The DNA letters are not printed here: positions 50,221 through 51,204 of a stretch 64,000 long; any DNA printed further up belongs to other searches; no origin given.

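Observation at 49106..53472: ECF-Spy-MbnP-MbnH-YHYH(T9SS): candidate methanobactin-independent copper/envelope system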

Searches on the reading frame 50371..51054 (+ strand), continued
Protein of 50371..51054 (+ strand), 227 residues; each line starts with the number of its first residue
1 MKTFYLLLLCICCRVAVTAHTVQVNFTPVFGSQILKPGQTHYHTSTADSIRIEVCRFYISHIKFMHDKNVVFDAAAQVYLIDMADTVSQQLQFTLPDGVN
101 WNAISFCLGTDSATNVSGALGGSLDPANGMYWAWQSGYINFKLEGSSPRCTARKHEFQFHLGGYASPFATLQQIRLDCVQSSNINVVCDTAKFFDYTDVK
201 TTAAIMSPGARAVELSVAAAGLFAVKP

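Call 94: find_homologous_proteins(query=window:50371-51054:+, max_evalue=0.001)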
Query window:50371-51054:+ (227 aa): 2086 proteins with E <= 0.001 among 2603 candidates; the best 120 are listed.
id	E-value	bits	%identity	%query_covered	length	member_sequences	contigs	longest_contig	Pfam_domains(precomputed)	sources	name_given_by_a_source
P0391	1.6e-104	366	100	72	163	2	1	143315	PF20243.4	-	-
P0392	2.9e-90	320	64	93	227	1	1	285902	PF20243.4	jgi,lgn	jgi:hypothetical protein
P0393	9.1e-89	315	63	99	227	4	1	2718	PF20243.4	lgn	-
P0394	7.2e-85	302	59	98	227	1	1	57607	PF20243.4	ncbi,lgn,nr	ncbi:MAG: hypothetical protein IM638_18900 [Bacteroidetes bacterium]|nr:hypothetical protein [Bacter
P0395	2.2e-81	291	57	100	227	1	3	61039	PF20243.4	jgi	jgi:hypothetical protein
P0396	1.0e-80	289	61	93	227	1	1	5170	PF20243.4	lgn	-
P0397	2.5e-64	235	49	98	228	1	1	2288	PF20243.4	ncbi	ncbi:MAG: MbnP family protein [Bacteroidia bacterium]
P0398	8.3e-61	224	46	100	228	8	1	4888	PF20243.4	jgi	jgi:hypothetical protein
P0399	3.8e-56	208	45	100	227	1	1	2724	PF20243.4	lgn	-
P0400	2.5e-55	206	50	89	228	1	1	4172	PF20243.4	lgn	-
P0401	4.5e-55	205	43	98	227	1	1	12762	PF20243.4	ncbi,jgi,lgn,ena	-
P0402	5.3e-55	205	45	100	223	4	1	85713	PF20243.4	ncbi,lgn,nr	ncbi:MAG: hypothetical protein K9J17_12605 [Flavobacteriales bacterium]|nr:hypothetical protein [Fla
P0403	5.5e-55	205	45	99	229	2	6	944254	PF20243.4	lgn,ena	-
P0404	1.3e-54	203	41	99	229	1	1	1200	PF20243.4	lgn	-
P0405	1.8e-54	203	46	100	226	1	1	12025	PF20243.4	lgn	-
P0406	3.3e-54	202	42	98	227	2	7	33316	PF20243.4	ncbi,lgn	ncbi:MAG: hypothetical protein ACI8XB_001204 [Patiriisocius sp.]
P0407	4.4e-54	202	43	97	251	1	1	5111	PF20243.4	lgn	-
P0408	5.4e-54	201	45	93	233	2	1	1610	PF20243.4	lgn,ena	-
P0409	5.7e-54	201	45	93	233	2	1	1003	PF20243.4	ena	-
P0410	7.0e-54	201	45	97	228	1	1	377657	PF20243.4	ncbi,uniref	ncbi:hypothetical protein GCM10023093_06480 [Nemorincola caseinilytica]|uniref:Copper-binding protei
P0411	1.4e-53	200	43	96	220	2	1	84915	PF20243.4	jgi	jgi:hypothetical protein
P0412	1.6e-53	200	49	89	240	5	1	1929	PF20243.4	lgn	-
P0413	3.1e-53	199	47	90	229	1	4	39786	PF20243.4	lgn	-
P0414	3.6e-53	199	45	100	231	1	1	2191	PF20243.4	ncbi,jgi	jgi:hypothetical protein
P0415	4.3e-53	198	44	100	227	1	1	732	PF20243.4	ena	-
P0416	6.0e-53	198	44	98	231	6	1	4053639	PF20243.4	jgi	jgi:hypothetical protein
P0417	6.4e-53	198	51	80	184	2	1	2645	PF20243.4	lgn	-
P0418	8.1e-53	197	43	100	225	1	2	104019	PF20243.4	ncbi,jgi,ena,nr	ncbi:MAG TPA: MbnP family protein [Bacteroidia bacterium]|jgi:hypothetical protein|nr:MbnP family pr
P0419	9.9e-53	197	45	98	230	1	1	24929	PF20243.4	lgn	-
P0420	1.0e-52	197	44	100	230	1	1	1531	PF20243.4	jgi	jgi:hypothetical protein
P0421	1.5e-52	197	43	98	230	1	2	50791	PF20243.4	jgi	-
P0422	2.2e-52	196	44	90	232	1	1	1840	PF20243.4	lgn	-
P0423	3.3e-52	195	46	89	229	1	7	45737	PF20243.4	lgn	-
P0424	3.3e-52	195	46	98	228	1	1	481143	PF20243.4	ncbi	ncbi:MAG: MbnP family protein [Bacteroidia bacterium]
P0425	4.1e-52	195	45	91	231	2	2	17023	PF20243.4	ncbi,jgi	ncbi:MAG: hypothetical protein RL204_1004 [Bacteroidota bacterium]|jgi:hypothetical protein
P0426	4.2e-52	195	43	97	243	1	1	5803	PF20243.4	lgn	-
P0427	5.7e-52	195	43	99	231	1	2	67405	PF20243.4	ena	-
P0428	5.9e-52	195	42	100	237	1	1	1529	PF20243.4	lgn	-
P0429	6.2e-52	195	47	89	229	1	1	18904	PF20243.4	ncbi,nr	ncbi:MAG: hypothetical protein GY810_19390 [Aureispira sp.]|nr:hypothetical protein [Aureispira sp.]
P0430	6.3e-52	195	44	99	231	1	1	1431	PF20243.4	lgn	-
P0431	6.8e-52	194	44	93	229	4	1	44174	PF20243.4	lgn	-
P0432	7.4e-52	194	41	100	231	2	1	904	PF20243.4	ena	-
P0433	9.5e-52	194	45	96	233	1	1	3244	PF20243.4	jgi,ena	-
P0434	1.0e-51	194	44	93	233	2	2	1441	PF20243.4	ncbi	-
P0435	1.1e-51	194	54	76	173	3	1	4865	PF20243.4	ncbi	ncbi:MAG: hypothetical protein RL266_1013 [Bacteroidota bacterium]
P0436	1.2e-51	194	43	98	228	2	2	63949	PF20243.4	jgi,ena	-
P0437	2.2e-51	193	44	99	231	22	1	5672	PF20243.4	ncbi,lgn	-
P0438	2.4e-51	193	46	93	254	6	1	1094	PF20243.4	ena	-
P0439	2.5e-51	193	40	96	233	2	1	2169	PF20243.4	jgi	jgi:hypothetical protein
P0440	2.6e-51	193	43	97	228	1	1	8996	PF20243.4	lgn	-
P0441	2.7e-51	192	46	97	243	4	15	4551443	PF20243.4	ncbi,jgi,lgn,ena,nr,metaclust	ncbi:MAG: hypothetical protein A3D31_15325 [Candidatus Fluviicola riflensis]|nr:MAG: hypothetical pr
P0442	3.0e-51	192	52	78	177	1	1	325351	PF20243.4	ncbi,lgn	-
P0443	3.3e-51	192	47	89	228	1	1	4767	PF20243.4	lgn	-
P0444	3.9e-51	192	45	92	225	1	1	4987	PF20243.4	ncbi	-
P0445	4.6e-51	192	43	96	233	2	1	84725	PF20243.4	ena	-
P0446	4.7e-51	192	44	89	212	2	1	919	PF20243.4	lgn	-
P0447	5.3e-51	191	44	97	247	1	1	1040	PF20243.4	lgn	-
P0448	6.2e-51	191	45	98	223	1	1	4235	PF20243.4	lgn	-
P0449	6.4e-51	191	44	96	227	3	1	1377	PF20243.4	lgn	-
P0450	8.7e-51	191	41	100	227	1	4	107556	PF20243.4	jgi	jgi:hypothetical protein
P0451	8.8e-51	191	42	100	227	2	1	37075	PF20243.4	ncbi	-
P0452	9.4e-51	191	43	98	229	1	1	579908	PF20243.4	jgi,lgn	jgi:hypothetical protein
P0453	1.0e-50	191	44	100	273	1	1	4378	PF20243.4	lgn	-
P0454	1.0e-50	191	42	98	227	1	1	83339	PF20243.4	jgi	jgi:hypothetical protein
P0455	1.1e-50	190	43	99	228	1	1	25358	PF20243.4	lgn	-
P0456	1.1e-50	190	44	98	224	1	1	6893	PF20243.4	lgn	-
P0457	1.1e-50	190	42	99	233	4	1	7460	PF20243.4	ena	-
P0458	1.2e-50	190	41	99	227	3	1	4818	PF20243.4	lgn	-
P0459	1.2e-50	190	46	91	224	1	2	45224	PF20243.4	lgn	-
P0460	1.4e-50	190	44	96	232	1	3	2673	PF20243.4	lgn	-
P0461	1.7e-50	190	44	89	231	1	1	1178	PF20243.4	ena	-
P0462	1.8e-50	190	45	97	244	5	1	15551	PF20243.4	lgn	-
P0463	2.0e-50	190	40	97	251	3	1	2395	PF20243.4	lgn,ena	-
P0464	2.0e-50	190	46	100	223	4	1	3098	PF20243.4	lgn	-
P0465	2.2e-50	189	44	97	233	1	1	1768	PF20243.4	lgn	-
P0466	2.5e-50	189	43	98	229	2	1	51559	PF20243.4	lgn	-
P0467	2.8e-50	189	41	99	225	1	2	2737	PF20243.4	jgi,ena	jgi:hypothetical protein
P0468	2.9e-50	189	48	91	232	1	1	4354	PF20243.4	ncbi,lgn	-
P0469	3.0e-50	189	43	98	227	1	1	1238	PF20243.4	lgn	-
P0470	3.8e-50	189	45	91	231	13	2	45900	PF20243.4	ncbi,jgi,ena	jgi:hypothetical protein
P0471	3.9e-50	189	44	90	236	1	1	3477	PF20243.4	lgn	-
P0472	4.0e-50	189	41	100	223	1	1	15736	PF20243.4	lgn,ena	-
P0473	4.7e-50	188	49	85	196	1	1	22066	PF20243.4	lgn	-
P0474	5.0e-50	188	42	97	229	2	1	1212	PF20243.4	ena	-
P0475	5.4e-50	188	43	92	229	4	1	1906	PF20243.4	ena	-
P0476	5.8e-50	188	43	90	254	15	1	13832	PF20243.4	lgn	-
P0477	6.4e-50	188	43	97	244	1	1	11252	PF20243.4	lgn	-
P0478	6.5e-50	188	40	99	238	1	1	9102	PF20243.4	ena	-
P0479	7.1e-50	188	41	100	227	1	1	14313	PF20243.4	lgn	-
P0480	7.4e-50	188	41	99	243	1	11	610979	PF20243.4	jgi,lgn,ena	-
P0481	8.3e-50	188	43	91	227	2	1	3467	PF20243.4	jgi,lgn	-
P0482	8.4e-50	188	43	93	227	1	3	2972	PF20243.4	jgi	jgi:hypothetical protein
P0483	9.5e-50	187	42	99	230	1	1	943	PF20243.4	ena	-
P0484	1.0e-49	187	44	97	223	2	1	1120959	PF20243.4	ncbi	ncbi:MAG: MbnP family protein [Bacteroidota bacterium]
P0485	1.2e-49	187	44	93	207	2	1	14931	PF20243.4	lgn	-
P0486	1.7e-49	187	42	89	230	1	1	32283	PF20243.4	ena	-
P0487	1.7e-49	187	42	100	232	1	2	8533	PF20243.4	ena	-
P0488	1.7e-49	187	40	99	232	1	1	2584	PF20243.4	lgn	-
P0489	1.8e-49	187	41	99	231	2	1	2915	PF20243.4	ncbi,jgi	jgi:hypothetical protein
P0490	2.0e-49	186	43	99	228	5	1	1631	PF20243.4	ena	-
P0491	2.0e-49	186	39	100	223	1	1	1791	PF20243.4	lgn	-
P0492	2.0e-49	186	43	97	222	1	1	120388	PF20243.4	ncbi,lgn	-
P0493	2.0e-49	186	44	93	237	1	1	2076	PF20243.4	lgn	-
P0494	2.3e-49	186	43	98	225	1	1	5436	PF20243.4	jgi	-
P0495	2.4e-49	186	44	99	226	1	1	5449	PF20243.4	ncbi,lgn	-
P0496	2.4e-49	186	43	99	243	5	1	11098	PF20243.4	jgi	jgi:hypothetical protein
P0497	2.6e-49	186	44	98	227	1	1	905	PF20243.4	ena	-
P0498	2.7e-49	186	41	99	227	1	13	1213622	PF20243.4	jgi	jgi:hypothetical protein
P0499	2.7e-49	186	42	98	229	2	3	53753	PF20243.4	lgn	-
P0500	2.8e-49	186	44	92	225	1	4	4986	PF20243.4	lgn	-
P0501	3.2e-49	186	42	89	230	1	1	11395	PF20243.4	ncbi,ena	-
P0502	3.3e-49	186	41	97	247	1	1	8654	PF20243.4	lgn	-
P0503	3.7e-49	185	44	98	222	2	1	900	PF20243.4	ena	-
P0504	3.9e-49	185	44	98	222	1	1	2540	PF20243.4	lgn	-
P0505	4.0e-49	185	41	98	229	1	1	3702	PF20243.4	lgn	-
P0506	4.3e-49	185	43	99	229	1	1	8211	PF20243.4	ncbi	-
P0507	4.8e-49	185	43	100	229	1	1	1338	PF20243.4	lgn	-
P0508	4.9e-49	185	44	99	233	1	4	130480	PF20243.4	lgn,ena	-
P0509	5.1e-49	185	43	98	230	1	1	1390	PF20243.4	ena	-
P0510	5.2e-49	185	43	98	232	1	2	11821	PF22898.3,PF20243.4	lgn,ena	-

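Call 95: find_encoding_contigs(protein=P0410, flank=7000, max_places=1)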
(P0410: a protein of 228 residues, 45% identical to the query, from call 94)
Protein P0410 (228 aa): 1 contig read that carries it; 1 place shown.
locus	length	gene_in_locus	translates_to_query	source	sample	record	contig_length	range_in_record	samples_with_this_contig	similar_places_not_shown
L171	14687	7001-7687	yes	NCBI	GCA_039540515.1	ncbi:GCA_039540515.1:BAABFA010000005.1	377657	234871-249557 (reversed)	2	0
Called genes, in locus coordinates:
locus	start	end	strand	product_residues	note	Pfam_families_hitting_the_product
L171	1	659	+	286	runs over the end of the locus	PF02463:SMC_N (faint), PF00005:ABC_tran, PF13304:AAA_21 (weak)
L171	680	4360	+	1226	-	PF12730:ABC2_membrane_4, PF01433:Peptidase_M1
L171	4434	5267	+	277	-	PF02634:FdhD-NarQ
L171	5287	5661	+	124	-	PF22668:DUF7009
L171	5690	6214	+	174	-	PF07638:Sigma70_ECF (weak), PF04542:Sigma70_r2, PF08281:Sigma70_r4_2, PF04545:Sigma70_r4 (weak), PF22233:PhyR_sigma-like (weak)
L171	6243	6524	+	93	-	-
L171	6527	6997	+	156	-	PF13801:Metal_resist (faint)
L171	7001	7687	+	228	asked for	PF20243:MbnP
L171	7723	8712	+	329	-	PF03150:CCP_MauG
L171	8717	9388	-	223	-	PF01810:LysE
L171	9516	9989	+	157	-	-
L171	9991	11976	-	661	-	PF01068:DNA_ligase_A_M, PF09414:RNA_ligase (weak), PF04679:DNA_ligase_A_C, PF21686:LigD_Prim-Pol, PF01896:DNA_primase_S (weak)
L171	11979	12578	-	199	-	PF13298:LigD_N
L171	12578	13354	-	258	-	PF02735:Ku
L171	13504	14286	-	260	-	PF01026:TatD_DNase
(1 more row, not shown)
